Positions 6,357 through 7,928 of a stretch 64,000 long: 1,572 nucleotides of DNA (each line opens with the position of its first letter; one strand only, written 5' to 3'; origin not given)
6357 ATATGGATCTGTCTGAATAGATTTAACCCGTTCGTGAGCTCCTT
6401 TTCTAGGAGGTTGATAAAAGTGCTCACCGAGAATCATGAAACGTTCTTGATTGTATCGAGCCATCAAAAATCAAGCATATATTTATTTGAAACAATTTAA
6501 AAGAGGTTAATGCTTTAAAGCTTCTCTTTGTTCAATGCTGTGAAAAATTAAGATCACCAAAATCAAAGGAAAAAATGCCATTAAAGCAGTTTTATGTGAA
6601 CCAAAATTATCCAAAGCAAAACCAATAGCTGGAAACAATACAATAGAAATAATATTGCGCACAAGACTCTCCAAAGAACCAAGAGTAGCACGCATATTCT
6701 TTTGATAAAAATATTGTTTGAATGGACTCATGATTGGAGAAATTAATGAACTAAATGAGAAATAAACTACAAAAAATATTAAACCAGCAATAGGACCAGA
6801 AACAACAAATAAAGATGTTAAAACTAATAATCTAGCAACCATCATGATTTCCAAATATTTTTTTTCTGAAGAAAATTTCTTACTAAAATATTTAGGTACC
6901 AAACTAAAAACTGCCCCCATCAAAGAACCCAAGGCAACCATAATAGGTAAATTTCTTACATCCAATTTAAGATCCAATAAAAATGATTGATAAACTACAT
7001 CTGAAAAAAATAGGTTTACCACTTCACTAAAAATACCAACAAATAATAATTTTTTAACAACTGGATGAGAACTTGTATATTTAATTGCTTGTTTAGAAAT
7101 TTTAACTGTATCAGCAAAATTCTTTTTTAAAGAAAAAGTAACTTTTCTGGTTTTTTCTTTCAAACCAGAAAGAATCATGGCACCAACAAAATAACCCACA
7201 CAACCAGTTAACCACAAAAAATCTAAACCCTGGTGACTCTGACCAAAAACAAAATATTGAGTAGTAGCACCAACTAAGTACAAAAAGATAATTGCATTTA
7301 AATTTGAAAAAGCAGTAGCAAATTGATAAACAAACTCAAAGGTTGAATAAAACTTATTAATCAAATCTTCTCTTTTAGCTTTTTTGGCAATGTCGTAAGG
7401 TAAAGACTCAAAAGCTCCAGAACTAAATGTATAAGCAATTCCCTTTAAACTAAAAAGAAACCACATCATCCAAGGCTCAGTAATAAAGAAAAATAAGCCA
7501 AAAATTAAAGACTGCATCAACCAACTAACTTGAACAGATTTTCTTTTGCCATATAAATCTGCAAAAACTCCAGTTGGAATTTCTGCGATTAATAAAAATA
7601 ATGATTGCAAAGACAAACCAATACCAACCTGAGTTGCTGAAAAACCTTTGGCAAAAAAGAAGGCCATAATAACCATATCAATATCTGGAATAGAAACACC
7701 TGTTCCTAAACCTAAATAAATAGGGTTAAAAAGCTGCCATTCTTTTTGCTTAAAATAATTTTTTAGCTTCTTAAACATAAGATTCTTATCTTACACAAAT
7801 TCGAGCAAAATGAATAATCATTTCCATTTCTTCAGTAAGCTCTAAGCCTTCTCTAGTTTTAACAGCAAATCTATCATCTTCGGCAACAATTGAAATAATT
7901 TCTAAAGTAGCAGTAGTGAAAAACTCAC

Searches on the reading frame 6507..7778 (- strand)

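Call 6: search_protein_families(library=pfam, proteins=[window:6507-7778:-], max_evalue=0.001)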
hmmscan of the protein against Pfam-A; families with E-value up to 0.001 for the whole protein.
window:6507-7778:- (423 aa): 1 family
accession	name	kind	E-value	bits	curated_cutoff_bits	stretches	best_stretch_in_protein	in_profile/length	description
PF07690.21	MFS_1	-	9.2e-15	54.8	33.4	1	35-380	14-345/347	Major Facilitator Superfamily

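Call 70: search_protein_families(library=ncbifam, proteins=[window:6507-7778:-], max_evalue=0.01)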
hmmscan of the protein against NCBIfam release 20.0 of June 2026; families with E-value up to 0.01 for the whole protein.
window:6507-7778:- (423 aa): 5 families
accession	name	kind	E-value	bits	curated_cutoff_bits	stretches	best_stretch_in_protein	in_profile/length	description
NF040872.1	MFS_HP1165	exception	1.8e-06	27.3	700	1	36-413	25-376/385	HP1165 family MFS efflux transporter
NF000049.1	tet_MFS_40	exception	4.9e-05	22.7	800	1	54-125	49-119/406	tetracycline efflux MFS transporter Tet(40)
TIGR00893.1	2A0114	subfamily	9.9e-05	21.4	395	1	45-408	25-390/399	D-galactonate transporter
NF008650.1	PRK11646.1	equivalog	0.00021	20.4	469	1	17-136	17-133/400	multidrug efflux MFS transporter MdtH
TIGR00880.1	2_A_01_02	superfamily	0.00055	20.1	131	1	57-147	6-96/141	multidrug resistance protein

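Call 87: search_protein_families(library=padloc, proteins=[window:6507-7778:-], max_evalue=0.01)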
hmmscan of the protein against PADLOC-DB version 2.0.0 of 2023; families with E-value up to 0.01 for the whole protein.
window:6507-7778:- (423 aa): 0 families
